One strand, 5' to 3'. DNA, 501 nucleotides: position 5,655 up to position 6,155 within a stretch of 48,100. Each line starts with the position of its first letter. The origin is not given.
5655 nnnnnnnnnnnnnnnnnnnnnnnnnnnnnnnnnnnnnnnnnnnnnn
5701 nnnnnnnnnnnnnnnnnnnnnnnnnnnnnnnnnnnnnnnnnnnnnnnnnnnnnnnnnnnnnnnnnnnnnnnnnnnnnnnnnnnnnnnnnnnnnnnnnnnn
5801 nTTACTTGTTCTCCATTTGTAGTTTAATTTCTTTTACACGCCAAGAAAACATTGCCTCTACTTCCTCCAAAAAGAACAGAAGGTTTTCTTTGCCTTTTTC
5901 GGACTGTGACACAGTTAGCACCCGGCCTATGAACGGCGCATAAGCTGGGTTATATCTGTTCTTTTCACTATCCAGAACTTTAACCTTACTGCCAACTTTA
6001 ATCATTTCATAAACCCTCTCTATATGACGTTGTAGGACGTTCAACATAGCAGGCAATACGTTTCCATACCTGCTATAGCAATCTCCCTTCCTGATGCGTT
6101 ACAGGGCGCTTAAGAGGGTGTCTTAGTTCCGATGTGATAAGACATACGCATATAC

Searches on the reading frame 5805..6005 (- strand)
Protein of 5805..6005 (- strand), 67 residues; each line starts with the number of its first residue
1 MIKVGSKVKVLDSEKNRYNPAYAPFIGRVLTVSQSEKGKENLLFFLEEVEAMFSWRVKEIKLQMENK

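Call 26: search_protein_families(library=pfam, proteins=[window:5805-6005:-], max_evalue=1)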
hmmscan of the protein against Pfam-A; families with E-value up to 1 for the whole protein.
seq(67 aa): 0 families

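Call 27: search_protein_families(library=phrogs, proteins=[window:5805-6005:-], max_evalue=0.1)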
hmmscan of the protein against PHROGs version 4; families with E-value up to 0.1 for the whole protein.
seq(67 aa): 1 family
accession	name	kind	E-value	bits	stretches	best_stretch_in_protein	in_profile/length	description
phrog_33614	-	unknown function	0.094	12.8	0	8-61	64-116/270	-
